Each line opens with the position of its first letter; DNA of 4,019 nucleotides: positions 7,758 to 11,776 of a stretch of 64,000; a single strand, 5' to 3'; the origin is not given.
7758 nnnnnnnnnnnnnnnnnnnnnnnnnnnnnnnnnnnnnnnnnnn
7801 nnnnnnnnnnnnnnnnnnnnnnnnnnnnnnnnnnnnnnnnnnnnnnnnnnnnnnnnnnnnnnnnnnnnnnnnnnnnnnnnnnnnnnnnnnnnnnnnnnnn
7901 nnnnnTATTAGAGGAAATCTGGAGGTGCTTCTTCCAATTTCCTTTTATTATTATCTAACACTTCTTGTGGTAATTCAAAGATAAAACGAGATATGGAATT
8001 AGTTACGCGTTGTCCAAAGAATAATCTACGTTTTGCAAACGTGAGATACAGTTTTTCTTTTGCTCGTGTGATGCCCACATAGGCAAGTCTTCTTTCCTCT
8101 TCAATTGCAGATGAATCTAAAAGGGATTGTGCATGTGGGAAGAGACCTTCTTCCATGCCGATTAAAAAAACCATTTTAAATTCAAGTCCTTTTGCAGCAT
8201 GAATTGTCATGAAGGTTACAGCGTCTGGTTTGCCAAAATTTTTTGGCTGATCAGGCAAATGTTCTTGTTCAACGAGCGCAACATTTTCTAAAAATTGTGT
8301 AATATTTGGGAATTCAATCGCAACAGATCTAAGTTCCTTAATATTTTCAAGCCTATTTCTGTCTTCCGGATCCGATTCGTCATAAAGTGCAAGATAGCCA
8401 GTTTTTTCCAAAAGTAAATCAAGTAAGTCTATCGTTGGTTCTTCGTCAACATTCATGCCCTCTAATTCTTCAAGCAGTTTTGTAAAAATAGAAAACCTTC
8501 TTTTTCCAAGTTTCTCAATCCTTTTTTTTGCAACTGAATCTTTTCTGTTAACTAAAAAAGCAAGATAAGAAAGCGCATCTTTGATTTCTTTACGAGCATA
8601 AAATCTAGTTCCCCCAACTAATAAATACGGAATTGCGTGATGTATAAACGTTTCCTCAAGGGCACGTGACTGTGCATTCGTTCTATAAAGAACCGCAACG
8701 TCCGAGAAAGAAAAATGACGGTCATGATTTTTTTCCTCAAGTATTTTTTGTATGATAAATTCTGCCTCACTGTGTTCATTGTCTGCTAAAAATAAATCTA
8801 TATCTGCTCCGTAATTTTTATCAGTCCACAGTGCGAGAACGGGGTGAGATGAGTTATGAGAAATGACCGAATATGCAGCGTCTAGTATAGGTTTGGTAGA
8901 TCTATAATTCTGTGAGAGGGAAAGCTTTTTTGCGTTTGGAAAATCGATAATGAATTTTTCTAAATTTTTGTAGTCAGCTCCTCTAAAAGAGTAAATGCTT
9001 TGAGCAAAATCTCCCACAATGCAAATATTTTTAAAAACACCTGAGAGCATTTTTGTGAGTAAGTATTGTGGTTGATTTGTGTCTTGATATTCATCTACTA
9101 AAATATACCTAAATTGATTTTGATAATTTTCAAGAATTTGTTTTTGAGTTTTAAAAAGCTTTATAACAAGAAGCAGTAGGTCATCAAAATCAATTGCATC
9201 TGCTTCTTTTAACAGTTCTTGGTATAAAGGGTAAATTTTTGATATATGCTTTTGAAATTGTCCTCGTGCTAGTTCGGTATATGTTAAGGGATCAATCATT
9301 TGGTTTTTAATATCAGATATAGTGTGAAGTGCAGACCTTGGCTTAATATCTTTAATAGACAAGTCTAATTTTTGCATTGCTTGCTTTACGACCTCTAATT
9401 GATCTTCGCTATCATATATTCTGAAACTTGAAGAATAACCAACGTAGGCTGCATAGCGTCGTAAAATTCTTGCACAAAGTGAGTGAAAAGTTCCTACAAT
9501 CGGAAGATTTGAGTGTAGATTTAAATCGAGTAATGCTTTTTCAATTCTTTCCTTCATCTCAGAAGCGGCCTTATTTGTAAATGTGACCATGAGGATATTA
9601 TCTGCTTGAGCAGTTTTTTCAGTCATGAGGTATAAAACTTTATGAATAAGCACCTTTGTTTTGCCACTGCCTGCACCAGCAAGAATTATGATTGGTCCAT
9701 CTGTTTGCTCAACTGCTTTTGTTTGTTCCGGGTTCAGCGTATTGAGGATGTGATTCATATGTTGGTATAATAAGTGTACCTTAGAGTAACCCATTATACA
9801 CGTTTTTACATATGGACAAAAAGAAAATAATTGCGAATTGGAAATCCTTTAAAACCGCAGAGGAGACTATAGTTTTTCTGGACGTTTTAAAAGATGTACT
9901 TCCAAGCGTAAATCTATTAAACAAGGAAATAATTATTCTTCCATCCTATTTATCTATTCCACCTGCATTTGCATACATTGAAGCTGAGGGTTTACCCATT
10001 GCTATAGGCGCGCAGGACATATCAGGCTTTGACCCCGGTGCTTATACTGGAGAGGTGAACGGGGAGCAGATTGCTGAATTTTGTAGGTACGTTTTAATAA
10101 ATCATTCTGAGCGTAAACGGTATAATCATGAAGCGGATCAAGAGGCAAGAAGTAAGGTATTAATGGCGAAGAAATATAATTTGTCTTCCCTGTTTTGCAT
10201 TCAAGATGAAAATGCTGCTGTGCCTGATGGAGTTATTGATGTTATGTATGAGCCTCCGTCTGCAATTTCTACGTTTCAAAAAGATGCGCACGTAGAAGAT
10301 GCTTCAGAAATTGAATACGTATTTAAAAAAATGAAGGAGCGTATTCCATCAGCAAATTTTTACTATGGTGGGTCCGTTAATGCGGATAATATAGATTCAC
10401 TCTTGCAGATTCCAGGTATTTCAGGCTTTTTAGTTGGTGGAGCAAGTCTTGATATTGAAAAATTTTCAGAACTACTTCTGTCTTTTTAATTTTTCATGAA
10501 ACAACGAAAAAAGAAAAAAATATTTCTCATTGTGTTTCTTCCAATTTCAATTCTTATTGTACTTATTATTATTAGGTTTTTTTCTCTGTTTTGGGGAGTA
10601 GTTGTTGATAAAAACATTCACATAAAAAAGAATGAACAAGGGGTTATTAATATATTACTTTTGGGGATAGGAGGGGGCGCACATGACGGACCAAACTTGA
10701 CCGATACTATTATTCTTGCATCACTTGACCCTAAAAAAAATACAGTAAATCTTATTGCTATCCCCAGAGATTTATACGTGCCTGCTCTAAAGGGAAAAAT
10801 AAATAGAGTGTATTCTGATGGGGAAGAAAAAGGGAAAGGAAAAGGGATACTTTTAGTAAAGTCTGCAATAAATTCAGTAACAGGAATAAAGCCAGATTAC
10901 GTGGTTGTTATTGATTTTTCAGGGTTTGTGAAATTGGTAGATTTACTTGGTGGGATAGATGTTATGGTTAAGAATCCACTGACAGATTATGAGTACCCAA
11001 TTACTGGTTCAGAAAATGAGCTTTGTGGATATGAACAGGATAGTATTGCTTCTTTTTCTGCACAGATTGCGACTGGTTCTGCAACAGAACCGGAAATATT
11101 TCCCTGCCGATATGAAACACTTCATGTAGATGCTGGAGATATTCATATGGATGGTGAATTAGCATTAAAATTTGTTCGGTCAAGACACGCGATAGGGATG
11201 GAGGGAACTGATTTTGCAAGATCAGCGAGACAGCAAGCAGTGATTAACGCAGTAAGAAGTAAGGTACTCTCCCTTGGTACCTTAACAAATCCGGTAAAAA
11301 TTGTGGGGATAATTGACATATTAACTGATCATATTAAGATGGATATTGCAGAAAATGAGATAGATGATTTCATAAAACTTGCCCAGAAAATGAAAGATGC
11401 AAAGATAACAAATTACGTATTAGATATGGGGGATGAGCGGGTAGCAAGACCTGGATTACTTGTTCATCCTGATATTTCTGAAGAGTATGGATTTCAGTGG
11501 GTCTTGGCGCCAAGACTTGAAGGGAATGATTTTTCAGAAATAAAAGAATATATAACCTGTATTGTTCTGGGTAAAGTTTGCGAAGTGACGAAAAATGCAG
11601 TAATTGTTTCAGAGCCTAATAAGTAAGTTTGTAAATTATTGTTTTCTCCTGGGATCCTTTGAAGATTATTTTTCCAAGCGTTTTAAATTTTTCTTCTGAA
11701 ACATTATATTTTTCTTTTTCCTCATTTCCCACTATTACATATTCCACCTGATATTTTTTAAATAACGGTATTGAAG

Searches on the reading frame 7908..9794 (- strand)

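Call 10: search_protein_families(library=pfam, proteins=[window:7908-9794:-], max_evalue=0.001)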
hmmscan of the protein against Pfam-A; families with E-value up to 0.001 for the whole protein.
window:7908-9794:- (628 aa): 7 families
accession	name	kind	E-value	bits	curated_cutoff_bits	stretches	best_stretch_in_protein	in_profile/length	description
PF00580.27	UvrD-helicase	-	3.2e-87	293.1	23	1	20-285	1-270/271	UvrD/REP helicase N-terminal domain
PF13361.12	UvrD_C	-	1.2e-63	216.1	25.6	2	292-465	2-169/350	UvrD-like helicase C-terminal domain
PF13245.12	AAA_19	-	2.1e-21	76.9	25.1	1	24-271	1-134/134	AAA domain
PF13538.12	UvrD_C_2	-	5.5e-11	42.6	27.4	1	526-585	2-52/52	UvrD-like helicase C-terminal domain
PF13086.12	AAA_11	-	4.5e-06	27.1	27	1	20-265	2-249/257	AAA domain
PF01443.25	Viral_helicase1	-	7.5e-06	26.4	21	0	515-584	178-226/228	Viral superfamily 1 RNA helicase core domain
PF13604.12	AAA_30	-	0.00025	21.3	27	0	19-85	1-67/191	AAA domain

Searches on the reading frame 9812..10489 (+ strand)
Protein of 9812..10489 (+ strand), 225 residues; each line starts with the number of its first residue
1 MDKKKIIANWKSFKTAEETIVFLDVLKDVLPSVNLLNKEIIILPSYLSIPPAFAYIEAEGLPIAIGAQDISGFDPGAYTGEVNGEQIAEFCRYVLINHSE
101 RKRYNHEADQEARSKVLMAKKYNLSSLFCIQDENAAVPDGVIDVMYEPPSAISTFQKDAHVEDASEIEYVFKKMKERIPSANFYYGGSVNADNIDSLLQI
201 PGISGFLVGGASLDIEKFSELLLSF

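Call 10: search_protein_families(library=pfam, proteins=[window:9812-10489:+], max_evalue=0.001)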
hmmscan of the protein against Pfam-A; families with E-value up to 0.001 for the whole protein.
window:9812-10489:+ (225 aa): 1 family
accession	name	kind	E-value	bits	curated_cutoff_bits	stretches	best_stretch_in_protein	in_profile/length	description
PF00121.24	TIM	-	4.6e-43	147.9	20.1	2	6-135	3-128/245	Triosephosphate isomerase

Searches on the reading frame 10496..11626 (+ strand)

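Call 10: search_protein_families(library=pfam, proteins=[window:10496-11626:+], max_evalue=0.001)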
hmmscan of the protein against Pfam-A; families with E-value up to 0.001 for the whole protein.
window:10496-11626:+ (376 aa): 1 family
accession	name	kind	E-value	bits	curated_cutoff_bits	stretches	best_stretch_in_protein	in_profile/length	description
PF03816.19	LytR_cpsA_psr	-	5.6e-32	111.4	24.6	1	69-258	2-149/150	LytR_cpsA_psr family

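Call 49: search_protein_families(library=ncbifam, proteins=[window:10496-11626:+], max_evalue=0.001)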
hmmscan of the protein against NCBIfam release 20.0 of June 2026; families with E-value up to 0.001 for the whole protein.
window:10496-11626:+ (376 aa): 4 families
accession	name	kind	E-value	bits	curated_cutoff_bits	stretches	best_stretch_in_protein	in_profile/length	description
TIGR00350.1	lytR_cpsA_psr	domain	1.7e-27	96.6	62.3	2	69-168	3-102/152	LCP family glycopolymer transferase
NF051849.1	LCP_trans_Cps2A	equivalog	4.5e-19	69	650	2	39-161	208-331/477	LCP family glycopolymer transferase CpsA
NF006897.1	PRK09379.1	equivalog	1.6e-17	63.7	441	2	42-158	51-163/298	polyisoprenyl-teichoic acid--peptidoglycan teichoic acid transferase TagU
NF047591.1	ligase_LytR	equivalog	1.6e-15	57.3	450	2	48-175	55-184/336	glycopolymer--peptidoglycan transferase LytR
